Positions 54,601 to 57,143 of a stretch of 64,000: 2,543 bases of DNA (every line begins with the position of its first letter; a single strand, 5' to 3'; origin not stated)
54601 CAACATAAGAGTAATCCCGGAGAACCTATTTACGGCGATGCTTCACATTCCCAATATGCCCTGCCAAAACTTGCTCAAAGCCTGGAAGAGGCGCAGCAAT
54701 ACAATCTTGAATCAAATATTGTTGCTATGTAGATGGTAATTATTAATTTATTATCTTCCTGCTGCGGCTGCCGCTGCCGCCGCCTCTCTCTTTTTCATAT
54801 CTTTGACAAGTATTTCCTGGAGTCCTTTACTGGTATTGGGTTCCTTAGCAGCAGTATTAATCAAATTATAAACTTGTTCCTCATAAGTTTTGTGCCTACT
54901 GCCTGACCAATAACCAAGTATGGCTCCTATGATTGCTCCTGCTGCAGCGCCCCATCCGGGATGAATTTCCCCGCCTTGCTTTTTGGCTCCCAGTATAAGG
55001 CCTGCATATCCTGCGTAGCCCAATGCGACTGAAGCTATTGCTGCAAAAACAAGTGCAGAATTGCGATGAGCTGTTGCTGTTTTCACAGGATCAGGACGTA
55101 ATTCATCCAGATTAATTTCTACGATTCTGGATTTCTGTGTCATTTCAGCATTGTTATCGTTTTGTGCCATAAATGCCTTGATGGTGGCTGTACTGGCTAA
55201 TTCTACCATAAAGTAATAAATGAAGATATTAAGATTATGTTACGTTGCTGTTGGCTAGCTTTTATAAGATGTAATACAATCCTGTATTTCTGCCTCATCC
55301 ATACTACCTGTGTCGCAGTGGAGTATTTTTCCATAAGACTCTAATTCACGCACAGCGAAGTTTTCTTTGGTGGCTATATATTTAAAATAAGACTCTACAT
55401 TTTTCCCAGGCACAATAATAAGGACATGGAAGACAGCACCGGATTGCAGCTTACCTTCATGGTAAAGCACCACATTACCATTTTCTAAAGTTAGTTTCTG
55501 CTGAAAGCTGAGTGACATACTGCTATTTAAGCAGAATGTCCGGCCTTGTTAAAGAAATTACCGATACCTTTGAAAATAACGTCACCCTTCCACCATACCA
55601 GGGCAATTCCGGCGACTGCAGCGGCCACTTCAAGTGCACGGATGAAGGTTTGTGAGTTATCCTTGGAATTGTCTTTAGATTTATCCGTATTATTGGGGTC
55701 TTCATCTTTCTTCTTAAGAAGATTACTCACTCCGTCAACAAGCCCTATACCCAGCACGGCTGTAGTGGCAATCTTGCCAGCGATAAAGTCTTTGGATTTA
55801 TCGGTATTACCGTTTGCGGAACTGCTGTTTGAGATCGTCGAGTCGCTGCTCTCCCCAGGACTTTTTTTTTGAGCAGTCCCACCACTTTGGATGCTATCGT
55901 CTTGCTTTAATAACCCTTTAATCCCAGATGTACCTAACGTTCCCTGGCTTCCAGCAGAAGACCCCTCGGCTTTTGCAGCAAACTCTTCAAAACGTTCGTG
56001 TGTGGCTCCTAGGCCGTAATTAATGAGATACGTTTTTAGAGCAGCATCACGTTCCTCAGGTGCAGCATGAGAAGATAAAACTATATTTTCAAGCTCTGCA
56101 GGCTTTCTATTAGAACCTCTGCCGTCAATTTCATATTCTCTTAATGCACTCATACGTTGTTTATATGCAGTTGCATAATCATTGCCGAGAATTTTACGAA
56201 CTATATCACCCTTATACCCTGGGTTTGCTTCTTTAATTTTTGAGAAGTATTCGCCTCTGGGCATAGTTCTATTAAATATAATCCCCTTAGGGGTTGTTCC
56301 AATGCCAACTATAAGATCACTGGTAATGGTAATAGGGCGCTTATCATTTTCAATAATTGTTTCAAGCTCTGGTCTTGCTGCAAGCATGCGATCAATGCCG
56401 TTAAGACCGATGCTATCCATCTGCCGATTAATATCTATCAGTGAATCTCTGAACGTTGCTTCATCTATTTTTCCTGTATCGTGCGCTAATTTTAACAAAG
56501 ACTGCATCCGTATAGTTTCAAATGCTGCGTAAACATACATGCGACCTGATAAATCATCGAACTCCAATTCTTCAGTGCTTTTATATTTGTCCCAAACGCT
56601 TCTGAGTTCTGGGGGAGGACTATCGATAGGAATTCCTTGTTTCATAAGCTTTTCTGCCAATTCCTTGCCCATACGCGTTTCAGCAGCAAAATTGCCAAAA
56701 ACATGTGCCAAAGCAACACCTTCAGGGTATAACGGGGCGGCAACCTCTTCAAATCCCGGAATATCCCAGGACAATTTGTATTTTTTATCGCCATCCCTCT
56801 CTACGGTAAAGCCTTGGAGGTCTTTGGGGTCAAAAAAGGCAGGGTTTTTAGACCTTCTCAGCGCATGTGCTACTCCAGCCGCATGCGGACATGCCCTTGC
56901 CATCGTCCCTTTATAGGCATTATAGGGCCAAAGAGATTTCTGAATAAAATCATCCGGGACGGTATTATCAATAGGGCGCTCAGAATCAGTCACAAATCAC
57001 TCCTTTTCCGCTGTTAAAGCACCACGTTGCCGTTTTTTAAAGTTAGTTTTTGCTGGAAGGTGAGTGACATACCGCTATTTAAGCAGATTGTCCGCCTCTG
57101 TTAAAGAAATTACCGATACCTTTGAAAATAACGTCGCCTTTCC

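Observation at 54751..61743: Seven-kilobase island made only of unrecognisable hairpin-membrane proteins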

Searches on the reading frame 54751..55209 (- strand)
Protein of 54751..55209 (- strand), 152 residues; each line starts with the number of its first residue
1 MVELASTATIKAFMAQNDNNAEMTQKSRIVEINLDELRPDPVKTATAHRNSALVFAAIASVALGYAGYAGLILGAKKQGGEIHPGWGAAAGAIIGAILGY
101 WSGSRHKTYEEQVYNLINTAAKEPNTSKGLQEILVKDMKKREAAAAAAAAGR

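Call 3: search_protein_families(library=pfam, proteins=[window:54751-55209:-], max_evalue=1)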
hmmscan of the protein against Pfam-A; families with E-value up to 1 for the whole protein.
window:54751-55209:- (152 aa): 3 families
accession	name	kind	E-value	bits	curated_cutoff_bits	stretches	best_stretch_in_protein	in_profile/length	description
PF20721.2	C19orf12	-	0.011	15.9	30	1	68-122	44-99/163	C19orf12-like protein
PF04306.18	DUF456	-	0.016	15.9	29.4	1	51-99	30-78/139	Protein of unknown function (DUF456)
PF10247.14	Romo1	-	0.076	13.9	27.6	1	87-113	13-39/66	Reactive mitochondrial oxygen species modulator 1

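Call 4: search_protein_families(library=ncbifam, proteins=[window:54751-55209:-], max_evalue=1)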
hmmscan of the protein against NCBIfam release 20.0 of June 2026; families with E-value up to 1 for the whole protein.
window:54751-55209:- (152 aa): 8 families
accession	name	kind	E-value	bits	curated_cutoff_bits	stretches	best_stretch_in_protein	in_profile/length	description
NF009560.0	PRK13017.1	subfamily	0.0023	16.2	684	1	3-60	221-277/595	dihydroxy-acid dehydratase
NF004784.0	PRK06131.1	subfamily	0.0044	15.5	539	1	3-60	218-274/576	dihydroxy-acid dehydratase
NF052420.1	translocon_SseD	equivalog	0.0065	16.6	130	1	45-112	37-102/152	type III secretion system translocon protein SseD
NF009559.0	PRK13016.1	equivalog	0.023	12.9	882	1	4-60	219-274/578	L-arabinonate dehydratase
NF007804.1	PRK10510.1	equivalog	0.032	13.6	307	1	51-108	4-59/219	OmpA family lipoprotein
NF053524.1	thylo_ssl2009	equivalog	0.036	14.8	58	1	86-127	13-52/90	ssl2009 family thylakoid membrane protein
NF053611.1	YiaD_Gzip_OmpA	equivalog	0.044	13.5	175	1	61-113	31-82/206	YiaD family glycine zipper/OmpA-like lipoprotein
NF002519.0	PRK01908.1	equivalog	0.053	13.1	178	1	9-79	45-115/209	electron transport complex subunit RsxG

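Call 23: search_protein_families(library=padloc, proteins=[window:54751-55209:-], max_evalue=1)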
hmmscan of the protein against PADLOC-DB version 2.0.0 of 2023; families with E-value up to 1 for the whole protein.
window:54751-55209:- (152 aa): 0 families

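Call 92: search_protein_families(library=phrogs, proteins=[window:54751-55209:-], max_evalue=0.1)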
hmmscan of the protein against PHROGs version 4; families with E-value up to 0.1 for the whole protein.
window:54751-55209:- (152 aa): 2 families
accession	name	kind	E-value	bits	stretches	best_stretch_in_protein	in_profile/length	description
phrog_6056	-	head and packaging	0.011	16.6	1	73-112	10-55/224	internal virion protein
phrog_12448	-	unknown function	0.038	15.1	1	61-128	14-77/91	-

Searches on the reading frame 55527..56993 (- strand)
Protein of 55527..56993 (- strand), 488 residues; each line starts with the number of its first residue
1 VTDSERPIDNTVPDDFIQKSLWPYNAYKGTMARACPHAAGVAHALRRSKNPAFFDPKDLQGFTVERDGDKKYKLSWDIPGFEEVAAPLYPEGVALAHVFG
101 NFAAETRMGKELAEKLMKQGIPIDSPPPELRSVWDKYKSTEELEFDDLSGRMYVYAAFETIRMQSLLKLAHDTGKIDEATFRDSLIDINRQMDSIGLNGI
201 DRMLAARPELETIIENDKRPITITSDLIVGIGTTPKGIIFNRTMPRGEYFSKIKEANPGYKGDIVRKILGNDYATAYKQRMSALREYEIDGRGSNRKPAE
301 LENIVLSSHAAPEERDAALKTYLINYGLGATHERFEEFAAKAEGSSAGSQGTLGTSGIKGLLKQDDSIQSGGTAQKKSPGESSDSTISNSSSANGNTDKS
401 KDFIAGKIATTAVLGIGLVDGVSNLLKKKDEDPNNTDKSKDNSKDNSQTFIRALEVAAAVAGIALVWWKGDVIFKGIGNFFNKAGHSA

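Call 3: search_protein_families(library=pfam, proteins=[window:55527-56993:-], max_evalue=1)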
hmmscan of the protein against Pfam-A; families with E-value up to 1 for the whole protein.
window:55527-56993:- (488 aa): 0 families

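Call 4: search_protein_families(library=ncbifam, proteins=[window:55527-56993:-], max_evalue=1)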
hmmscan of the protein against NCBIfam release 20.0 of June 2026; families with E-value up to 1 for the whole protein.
window:55527-56993:- (488 aa): 1 family
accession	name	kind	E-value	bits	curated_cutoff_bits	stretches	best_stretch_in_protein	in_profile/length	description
NF052597.1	FILTED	domain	0.048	14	40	1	410-464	11-65/110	FILTED domain-containing surface protein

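Call 12: list_cluster_members(proteins=[P0001, window:55527-56993:-, window:57079-58629:-, window:54751-55209:-, window:55255-55518:-, window:53610-53927:+])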
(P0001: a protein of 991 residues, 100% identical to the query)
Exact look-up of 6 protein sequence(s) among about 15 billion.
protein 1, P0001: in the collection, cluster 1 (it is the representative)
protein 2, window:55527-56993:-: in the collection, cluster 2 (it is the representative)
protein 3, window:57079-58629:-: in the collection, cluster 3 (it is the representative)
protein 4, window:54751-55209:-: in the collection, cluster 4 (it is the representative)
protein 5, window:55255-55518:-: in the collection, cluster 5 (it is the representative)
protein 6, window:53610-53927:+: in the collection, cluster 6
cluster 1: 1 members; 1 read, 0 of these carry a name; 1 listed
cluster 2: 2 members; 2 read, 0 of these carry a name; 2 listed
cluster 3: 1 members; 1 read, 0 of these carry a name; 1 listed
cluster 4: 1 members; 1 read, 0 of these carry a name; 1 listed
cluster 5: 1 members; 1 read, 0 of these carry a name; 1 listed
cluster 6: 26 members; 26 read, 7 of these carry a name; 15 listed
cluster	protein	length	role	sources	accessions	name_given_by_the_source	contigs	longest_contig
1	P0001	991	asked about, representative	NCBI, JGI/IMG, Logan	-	-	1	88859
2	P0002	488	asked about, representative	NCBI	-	-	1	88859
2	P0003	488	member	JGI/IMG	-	-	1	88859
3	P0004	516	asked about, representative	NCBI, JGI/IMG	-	-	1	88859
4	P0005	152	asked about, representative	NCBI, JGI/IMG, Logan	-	-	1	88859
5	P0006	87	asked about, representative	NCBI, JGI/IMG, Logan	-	-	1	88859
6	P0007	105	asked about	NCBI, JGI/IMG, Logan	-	-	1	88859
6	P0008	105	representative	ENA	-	-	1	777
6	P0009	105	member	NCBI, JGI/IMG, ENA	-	thioredoxin 1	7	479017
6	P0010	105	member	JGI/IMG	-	thioredoxin 1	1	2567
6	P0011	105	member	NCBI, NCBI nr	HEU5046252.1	MAG TPA: thioredoxin TrxA [Rickettsiales bacterium] | thioredoxin TrxA [Rickettsiales bacterium]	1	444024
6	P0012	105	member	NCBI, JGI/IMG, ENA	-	thioredoxin 1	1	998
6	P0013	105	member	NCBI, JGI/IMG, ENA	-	thioredoxin 1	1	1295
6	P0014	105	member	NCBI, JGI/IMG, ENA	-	thioredoxin 1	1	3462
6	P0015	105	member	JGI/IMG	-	thioredoxin 1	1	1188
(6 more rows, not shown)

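Call 23: search_protein_families(library=padloc, proteins=[window:55527-56993:-], max_evalue=1)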
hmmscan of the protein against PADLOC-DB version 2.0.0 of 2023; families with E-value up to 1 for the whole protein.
window:55527-56993:- (488 aa): 0 families

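Call 92: search_protein_families(library=phrogs, proteins=[window:55527-56993:-], max_evalue=0.1)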
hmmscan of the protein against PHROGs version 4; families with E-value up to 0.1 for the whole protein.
window:55527-56993:- (488 aa): 0 families
